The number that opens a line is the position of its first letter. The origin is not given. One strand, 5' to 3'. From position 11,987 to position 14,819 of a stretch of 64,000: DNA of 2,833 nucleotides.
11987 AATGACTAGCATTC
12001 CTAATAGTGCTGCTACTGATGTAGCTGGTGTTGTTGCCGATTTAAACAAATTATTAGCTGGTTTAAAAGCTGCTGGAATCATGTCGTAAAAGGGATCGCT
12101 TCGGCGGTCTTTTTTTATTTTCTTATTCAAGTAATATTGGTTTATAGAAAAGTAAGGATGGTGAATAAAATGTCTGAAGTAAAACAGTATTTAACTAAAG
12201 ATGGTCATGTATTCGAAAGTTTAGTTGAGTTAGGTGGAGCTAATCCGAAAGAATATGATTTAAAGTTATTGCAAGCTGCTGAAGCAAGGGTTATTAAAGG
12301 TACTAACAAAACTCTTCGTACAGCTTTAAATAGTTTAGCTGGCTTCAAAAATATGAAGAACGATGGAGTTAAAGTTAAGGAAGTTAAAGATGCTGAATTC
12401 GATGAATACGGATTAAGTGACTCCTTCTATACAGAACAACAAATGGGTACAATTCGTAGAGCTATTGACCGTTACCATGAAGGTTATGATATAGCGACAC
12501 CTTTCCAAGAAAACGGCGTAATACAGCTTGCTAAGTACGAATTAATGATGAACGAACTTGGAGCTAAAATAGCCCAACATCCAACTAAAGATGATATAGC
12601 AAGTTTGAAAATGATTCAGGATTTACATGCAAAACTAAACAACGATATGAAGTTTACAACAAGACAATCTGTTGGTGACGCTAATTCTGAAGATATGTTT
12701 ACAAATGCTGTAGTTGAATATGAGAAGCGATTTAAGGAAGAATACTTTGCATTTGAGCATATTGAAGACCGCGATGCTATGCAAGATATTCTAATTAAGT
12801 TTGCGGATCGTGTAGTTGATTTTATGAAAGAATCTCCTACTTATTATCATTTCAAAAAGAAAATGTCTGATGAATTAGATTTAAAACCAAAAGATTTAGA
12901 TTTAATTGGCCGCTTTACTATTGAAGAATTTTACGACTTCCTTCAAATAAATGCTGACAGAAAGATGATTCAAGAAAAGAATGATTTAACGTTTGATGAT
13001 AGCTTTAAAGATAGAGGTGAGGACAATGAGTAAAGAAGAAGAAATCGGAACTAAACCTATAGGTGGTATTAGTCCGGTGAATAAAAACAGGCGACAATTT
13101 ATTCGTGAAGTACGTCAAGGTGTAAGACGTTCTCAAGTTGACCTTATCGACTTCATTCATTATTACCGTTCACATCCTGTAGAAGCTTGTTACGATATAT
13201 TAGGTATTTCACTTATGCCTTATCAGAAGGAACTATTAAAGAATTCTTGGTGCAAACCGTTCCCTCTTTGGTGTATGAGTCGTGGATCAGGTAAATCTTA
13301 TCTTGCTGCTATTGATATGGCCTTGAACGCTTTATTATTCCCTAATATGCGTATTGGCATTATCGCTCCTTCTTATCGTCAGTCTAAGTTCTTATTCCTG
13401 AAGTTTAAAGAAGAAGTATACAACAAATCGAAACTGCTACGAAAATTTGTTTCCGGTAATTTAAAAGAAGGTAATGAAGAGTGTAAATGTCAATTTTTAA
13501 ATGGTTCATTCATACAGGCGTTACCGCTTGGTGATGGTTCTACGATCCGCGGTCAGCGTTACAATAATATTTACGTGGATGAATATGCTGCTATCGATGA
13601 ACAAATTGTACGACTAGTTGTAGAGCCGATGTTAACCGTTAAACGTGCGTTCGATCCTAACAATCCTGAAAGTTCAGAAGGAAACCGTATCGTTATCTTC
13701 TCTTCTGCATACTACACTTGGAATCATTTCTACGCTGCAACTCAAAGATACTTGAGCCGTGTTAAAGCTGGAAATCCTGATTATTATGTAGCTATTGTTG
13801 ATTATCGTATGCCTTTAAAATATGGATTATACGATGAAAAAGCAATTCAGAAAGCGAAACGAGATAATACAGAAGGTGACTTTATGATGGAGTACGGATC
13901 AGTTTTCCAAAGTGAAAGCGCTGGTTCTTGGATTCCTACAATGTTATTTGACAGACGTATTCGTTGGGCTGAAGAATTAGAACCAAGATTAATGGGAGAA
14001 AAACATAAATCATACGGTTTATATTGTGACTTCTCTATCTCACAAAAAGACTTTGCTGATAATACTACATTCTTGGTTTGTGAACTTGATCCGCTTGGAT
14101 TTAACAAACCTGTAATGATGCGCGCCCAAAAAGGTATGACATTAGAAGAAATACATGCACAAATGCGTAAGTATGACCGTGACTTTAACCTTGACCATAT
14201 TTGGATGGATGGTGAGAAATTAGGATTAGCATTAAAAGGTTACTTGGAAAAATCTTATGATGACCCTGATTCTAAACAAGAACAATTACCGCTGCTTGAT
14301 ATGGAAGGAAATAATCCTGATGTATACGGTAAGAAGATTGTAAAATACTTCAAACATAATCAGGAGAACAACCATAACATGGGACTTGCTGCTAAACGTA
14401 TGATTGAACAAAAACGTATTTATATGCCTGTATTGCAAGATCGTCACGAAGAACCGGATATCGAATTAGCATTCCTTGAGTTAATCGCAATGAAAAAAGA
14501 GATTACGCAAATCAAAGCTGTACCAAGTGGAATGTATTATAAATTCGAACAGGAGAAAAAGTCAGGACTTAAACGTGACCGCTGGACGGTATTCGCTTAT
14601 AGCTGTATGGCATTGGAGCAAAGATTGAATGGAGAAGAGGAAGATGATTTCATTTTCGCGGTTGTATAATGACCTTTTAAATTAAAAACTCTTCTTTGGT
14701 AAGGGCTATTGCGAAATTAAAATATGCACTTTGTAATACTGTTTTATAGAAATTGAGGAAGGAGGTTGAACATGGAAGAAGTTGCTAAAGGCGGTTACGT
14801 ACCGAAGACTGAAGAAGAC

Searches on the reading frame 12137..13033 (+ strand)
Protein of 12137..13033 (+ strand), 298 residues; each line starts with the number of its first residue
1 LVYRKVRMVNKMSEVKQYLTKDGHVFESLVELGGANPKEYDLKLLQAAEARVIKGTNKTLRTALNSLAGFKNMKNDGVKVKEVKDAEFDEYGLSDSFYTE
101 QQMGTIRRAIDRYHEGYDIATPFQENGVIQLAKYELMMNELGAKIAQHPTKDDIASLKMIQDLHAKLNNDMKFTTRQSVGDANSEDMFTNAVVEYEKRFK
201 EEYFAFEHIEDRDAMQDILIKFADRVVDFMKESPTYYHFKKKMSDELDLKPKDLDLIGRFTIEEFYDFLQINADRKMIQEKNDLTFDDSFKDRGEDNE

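Call 75: search_protein_families(library=phrogs, proteins=[window:12137-13033:+], max_evalue=0.001)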
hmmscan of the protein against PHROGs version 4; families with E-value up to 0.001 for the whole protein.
window:12137-13033:+ (298 aa): 1 family
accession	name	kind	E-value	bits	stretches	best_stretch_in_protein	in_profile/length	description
phrog_16146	-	unknown function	1.8e-156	521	1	11-297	2-288/289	-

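Call 76: search_protein_families(library=pfam, proteins=[window:12137-13033:+], max_evalue=0.01)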
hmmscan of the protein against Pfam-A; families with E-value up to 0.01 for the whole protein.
window:12137-13033:+ (298 aa): 0 families

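Call 102: search_solved_structures(query=window:12137-13033:+, max_evalue=1)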
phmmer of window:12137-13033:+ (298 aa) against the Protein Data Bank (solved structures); distinct sequences matched with E-value up to 1: 5.
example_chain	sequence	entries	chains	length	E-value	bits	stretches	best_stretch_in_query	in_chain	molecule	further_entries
4zjh_A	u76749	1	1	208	0.24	14.5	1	60-165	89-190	alpha-2-Macroglobulin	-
4zjg_A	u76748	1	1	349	0.67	13.1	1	61-165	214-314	alpha-2-Macroglobulin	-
4nq8_A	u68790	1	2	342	0.91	12.6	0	10-89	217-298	Putative periplasmic substrate-binding transport protein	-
4u48_A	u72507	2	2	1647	0.94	12.6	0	61-153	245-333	Putative inner membrane lipoprotein | alpha-2-macroglobulin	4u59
4u4j_A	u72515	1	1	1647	0.94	12.6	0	61-153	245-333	Putative inner membrane lipoprotein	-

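Call 103: search_protein_families(library=ncbifam, proteins=[window:12137-13033:+], max_evalue=0.01)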
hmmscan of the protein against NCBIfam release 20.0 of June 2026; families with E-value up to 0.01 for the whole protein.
window:12137-13033:+ (298 aa): 0 families

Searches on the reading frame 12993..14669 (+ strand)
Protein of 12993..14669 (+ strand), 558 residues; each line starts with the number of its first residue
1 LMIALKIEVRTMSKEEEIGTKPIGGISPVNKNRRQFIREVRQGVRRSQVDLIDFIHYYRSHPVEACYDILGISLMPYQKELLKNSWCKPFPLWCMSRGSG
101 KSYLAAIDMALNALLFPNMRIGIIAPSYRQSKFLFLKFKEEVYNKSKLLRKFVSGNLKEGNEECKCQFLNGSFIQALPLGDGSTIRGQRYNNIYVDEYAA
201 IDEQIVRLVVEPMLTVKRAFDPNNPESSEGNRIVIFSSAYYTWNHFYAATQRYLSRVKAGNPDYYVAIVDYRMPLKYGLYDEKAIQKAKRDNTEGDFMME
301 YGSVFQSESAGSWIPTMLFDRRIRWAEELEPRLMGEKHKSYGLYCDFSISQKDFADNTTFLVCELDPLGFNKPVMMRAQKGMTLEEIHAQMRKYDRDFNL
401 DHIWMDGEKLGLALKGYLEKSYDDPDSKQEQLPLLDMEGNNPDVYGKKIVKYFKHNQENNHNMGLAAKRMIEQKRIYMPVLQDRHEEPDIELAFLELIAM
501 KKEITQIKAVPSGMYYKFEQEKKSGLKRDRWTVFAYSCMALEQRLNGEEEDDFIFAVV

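Call 75: search_protein_families(library=phrogs, proteins=[window:12993-14669:+], max_evalue=0.001)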
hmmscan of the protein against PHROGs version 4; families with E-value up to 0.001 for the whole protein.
window:12993-14669:+ (558 aa): 5 families
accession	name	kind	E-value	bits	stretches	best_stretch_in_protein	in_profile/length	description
phrog_2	-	head and packaging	1.8e-28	100.8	1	45-463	250-549/807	terminase large subunit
phrog_15503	-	unknown function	2.6e-20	73.8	1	31-219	26-215/245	-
phrog_5989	-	head and packaging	2.2e-11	44.5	1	73-204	141-266/347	terminase large subunit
phrog_9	-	head and packaging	8.7e-10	39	1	52-315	189-462/812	terminase large subunit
phrog_7579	-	head and packaging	1.5e-05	25.4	1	94-216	23-136/239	terminase large subunit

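Call 76: search_protein_families(library=pfam, proteins=[window:12993-14669:+], max_evalue=0.01)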
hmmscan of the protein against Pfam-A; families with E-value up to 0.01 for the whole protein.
window:12993-14669:+ (558 aa): 2 families
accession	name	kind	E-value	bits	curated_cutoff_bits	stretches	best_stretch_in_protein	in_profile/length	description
PF03237.21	Terminase_6N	-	2.6e-09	37.5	22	1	96-306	5-209/215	Terminase large subunit, T4likevirus-type, N-terminal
PF05127.21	NAT10_TcmA_helicase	-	0.0029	17.9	22.7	1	96-210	5-110/176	RNA cytidine acetyltransferase NAT10/TcmA, helicase domain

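Call 103: search_protein_families(library=ncbifam, proteins=[window:12993-14669:+], max_evalue=0.01)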
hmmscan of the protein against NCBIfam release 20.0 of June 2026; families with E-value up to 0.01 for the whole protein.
window:12993-14669:+ (558 aa): 0 families
